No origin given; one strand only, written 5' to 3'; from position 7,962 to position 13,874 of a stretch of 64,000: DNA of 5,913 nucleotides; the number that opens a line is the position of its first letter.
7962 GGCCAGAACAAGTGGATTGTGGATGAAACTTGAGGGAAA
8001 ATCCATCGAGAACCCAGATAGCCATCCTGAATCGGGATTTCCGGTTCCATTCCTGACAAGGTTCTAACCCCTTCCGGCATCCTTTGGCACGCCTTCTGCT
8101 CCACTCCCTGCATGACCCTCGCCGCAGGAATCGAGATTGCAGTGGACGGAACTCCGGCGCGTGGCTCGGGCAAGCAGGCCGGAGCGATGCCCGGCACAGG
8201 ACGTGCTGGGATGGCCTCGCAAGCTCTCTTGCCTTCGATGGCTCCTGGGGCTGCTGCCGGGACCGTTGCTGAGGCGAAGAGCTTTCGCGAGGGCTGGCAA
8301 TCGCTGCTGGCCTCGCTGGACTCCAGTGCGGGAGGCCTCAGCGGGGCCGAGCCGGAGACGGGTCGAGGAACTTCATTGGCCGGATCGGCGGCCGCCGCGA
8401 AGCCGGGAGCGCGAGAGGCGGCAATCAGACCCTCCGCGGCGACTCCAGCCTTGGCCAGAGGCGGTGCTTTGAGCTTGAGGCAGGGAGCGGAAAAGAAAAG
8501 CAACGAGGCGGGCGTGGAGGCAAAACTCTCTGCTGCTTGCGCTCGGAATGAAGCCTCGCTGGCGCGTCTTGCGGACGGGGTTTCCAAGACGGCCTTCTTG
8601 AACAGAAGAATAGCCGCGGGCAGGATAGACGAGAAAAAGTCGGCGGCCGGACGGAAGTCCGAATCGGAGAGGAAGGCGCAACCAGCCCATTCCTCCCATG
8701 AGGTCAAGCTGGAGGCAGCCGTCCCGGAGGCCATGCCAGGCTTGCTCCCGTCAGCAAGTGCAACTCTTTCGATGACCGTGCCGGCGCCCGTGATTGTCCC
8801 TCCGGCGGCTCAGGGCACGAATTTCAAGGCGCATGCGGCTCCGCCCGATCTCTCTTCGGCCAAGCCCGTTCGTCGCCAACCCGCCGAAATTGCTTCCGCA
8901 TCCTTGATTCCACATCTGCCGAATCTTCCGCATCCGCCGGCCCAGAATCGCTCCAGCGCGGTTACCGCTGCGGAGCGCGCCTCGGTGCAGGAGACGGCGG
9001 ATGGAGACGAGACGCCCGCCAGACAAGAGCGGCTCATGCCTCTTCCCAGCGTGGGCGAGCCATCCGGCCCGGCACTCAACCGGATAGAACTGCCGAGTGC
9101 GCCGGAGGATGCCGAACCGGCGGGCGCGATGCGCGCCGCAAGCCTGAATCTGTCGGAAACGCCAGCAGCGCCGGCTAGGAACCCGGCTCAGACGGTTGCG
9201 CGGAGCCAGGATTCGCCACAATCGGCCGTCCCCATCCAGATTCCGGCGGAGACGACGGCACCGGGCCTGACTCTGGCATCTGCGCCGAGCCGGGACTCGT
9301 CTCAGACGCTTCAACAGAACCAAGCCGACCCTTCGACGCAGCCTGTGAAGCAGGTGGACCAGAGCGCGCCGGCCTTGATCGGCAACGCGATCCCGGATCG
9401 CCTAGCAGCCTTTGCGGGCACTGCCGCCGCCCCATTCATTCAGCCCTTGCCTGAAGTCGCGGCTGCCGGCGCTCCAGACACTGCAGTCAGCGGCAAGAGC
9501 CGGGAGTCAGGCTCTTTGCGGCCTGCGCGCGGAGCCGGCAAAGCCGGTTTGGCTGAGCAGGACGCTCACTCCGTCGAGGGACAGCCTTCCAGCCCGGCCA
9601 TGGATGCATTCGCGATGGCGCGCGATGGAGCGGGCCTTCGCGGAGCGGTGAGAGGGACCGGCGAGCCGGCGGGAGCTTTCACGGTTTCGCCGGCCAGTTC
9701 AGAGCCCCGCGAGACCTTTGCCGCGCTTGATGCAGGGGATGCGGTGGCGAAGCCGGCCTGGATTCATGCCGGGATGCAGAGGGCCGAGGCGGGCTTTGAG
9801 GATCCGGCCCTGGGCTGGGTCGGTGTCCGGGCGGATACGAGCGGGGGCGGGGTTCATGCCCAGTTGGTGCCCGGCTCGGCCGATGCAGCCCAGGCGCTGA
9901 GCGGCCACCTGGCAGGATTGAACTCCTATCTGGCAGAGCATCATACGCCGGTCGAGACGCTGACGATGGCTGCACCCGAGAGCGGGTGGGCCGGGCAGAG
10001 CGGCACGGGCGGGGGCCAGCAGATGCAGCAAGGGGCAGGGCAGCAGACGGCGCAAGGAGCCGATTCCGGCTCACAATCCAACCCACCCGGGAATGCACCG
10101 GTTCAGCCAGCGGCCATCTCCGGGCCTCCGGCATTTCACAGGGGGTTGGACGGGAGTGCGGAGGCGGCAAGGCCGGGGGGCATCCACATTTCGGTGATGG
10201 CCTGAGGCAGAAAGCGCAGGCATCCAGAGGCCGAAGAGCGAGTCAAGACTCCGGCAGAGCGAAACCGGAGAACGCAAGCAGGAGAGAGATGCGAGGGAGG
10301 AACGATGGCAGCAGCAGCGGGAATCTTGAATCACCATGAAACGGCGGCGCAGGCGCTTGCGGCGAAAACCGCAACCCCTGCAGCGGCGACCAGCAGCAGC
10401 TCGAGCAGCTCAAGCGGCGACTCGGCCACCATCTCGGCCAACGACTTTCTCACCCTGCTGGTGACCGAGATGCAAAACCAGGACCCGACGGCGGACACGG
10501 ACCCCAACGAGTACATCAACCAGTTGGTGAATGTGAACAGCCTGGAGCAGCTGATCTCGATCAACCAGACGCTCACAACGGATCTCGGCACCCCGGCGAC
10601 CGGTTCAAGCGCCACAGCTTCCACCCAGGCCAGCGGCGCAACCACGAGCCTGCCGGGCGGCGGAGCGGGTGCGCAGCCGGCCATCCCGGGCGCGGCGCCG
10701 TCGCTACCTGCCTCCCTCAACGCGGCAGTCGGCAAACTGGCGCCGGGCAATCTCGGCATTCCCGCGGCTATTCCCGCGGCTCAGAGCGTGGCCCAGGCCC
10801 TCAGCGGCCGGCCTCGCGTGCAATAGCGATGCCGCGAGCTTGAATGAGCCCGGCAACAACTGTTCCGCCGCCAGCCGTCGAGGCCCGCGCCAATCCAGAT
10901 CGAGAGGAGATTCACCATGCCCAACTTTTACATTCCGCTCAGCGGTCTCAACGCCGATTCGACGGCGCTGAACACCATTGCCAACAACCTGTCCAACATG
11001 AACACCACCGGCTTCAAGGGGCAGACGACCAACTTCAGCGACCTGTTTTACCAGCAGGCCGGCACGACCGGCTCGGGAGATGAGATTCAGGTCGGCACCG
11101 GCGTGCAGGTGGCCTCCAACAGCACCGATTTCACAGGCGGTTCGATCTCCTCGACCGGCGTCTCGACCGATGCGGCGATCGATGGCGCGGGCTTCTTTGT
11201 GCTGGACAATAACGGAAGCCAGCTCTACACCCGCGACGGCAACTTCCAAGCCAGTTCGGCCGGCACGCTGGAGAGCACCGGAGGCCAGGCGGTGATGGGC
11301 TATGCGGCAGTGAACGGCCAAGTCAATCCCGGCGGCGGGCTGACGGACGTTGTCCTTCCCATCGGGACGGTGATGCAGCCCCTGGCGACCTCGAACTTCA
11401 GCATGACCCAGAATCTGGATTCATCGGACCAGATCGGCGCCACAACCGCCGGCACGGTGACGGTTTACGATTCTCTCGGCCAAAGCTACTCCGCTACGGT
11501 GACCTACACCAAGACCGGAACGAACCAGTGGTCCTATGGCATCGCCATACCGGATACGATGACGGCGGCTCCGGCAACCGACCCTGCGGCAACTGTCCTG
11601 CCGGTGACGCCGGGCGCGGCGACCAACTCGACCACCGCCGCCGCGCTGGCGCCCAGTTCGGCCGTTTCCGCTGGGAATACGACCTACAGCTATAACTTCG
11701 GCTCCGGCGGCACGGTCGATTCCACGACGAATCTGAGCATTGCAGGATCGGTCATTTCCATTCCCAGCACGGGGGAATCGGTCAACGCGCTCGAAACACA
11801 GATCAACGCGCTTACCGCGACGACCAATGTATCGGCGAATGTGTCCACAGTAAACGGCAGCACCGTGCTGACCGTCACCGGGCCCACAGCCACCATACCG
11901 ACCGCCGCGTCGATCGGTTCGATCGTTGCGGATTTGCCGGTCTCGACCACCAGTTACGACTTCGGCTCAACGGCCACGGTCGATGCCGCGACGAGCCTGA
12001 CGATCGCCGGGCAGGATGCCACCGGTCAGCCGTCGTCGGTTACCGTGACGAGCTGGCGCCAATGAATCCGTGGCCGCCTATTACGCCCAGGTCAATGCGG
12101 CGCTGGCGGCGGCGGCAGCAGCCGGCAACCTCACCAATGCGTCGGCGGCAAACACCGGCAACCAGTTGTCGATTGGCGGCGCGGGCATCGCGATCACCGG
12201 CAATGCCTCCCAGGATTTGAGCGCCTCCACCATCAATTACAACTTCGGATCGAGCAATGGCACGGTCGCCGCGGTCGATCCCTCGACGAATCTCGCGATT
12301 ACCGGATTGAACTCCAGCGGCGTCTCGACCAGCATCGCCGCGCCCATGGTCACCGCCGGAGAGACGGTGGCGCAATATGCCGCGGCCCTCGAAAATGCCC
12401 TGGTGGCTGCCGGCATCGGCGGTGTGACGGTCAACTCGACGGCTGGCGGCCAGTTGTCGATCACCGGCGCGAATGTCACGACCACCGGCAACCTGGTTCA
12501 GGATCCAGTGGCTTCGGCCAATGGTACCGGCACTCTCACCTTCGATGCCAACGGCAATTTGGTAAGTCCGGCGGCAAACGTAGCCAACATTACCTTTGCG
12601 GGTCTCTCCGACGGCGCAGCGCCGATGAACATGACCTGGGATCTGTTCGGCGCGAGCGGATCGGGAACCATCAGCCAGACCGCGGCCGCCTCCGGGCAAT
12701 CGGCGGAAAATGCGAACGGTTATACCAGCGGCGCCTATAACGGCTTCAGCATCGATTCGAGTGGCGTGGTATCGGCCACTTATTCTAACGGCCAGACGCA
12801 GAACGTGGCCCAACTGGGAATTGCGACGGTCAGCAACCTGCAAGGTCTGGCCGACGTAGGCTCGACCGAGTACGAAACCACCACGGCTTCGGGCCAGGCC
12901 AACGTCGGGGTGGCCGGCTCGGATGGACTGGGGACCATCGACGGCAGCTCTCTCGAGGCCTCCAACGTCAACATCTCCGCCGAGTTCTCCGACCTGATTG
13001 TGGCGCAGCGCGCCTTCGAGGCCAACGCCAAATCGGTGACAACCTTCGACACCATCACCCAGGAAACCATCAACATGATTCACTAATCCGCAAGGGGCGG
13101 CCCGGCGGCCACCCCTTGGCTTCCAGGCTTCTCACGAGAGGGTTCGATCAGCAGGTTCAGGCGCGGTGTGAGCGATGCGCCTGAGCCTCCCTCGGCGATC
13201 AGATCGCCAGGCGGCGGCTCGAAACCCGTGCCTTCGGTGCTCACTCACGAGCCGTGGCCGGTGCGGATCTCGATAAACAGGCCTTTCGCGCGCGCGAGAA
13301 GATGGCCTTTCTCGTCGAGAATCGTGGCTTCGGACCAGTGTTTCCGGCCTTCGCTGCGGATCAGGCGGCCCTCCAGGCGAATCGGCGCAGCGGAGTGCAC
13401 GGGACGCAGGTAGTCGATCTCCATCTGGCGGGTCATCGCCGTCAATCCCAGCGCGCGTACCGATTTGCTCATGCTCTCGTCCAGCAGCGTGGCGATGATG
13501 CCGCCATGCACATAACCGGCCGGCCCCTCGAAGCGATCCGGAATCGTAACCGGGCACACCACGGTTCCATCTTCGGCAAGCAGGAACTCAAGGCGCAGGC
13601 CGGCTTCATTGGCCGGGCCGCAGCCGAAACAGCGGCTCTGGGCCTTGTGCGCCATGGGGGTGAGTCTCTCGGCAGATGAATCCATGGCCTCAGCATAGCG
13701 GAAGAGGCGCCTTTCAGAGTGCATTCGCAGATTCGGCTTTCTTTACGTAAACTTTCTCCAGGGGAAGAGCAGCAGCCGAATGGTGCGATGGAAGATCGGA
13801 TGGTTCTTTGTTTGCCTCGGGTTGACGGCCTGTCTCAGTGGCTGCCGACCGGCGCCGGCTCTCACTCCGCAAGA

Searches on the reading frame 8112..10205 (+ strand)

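Call 10: search_protein_families(library=pfam, proteins=[window:8112-10205:+], max_evalue=0.01)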
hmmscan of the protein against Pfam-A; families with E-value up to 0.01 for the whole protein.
window:8112-10205:+ (697 aa): 1 family
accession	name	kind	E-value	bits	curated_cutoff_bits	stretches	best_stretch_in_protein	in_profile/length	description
PF02120.21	Flg_hook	-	6.4e-05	23.1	29.8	1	552-618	9-75/85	Flagellar hook-length control protein FliK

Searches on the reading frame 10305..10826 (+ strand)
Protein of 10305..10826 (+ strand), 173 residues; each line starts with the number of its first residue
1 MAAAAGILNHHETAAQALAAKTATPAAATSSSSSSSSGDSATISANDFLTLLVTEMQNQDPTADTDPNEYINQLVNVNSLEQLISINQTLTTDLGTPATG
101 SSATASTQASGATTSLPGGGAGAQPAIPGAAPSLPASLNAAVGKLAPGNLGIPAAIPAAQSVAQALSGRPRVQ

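Call 10: search_protein_families(library=pfam, proteins=[window:10305-10826:+], max_evalue=0.01)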
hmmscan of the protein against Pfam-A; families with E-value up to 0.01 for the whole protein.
window:10305-10826:+ (173 aa): 2 families
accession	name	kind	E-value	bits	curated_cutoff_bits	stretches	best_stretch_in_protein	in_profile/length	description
PF03963.19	FlgD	-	7.5e-20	71.4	27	1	21-91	4-74/75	Flagellar hook capping protein - N-terminal region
PF15678.10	SPICE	-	0.0063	16.3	27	1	22-88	206-272/409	Centriole duplication and mitotic chromosome congression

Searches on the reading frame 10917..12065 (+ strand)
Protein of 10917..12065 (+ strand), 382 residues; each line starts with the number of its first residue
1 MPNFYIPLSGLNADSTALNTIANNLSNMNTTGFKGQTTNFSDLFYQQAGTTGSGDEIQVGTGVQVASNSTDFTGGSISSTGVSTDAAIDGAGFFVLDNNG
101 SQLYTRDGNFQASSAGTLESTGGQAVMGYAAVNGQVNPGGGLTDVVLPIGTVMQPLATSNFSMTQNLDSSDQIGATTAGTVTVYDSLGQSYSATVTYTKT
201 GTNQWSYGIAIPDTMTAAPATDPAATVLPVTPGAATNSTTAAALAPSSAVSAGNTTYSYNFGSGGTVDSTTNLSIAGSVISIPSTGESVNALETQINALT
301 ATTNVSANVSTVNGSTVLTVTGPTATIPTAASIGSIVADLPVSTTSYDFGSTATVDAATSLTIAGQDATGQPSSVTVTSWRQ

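Call 10: search_protein_families(library=pfam, proteins=[window:10917-12065:+], max_evalue=0.01)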
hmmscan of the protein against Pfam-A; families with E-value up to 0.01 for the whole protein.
window:10917-12065:+ (382 aa): 3 families
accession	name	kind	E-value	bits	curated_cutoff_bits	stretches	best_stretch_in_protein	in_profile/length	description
PF00460.25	Flg_bb_rod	-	2.2e-10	40.7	20.7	1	5-34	2-31/31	Flagella basal body rod protein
PF22692.1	LlgE_F_G_D1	-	2.1e-09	37.8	27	1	87-135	1-44/64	Flagellar hook protein FlgE/F/G D1 domain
PF07559.19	FlgE_D2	-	1.6e-07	32.3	22.7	1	166-311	11-134/142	Flagellar basal body protein FlaE D2 domain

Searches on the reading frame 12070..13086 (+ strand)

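Call 10: search_protein_families(library=pfam, proteins=[window:12070-13086:+], max_evalue=0.01)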
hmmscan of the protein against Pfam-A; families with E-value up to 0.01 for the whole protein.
window:12070-13086:+ (338 aa): 2 families
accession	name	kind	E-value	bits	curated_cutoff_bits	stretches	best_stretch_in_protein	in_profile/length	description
PF06429.18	Flg_bbr_C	-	3e-14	52.7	23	1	294-336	4-46/46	Flagellar basal body rod FlgEFG protein C-terminal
PF07559.19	FlgE_D2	-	0.0017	19.3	22.7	1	140-218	60-142/142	Flagellar basal body protein FlaE D2 domain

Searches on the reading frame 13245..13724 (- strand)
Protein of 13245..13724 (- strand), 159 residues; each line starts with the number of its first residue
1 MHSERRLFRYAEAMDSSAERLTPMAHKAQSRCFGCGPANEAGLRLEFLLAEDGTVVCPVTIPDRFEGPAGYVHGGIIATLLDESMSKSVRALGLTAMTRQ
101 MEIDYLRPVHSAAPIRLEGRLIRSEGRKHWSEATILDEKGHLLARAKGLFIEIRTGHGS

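Call 10: search_protein_families(library=pfam, proteins=[window:13245-13724:-], max_evalue=0.01)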
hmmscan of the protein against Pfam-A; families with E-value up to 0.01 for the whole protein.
window:13245-13724:- (159 aa): 3 families
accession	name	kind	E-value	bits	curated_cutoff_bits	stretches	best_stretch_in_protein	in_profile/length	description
PF03061.28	4HBT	-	3.9e-10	40.3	20.6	1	70-143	2-78/79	Thioesterase superfamily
PF13622.12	4HBT_3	-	0.00082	20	24.3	1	69-127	9-61/83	Acyl-CoA thioesterase N-terminal domain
PF13279.12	4HBT_2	-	0.002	19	25.5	1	82-150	31-101/122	Thioesterase-like superfamily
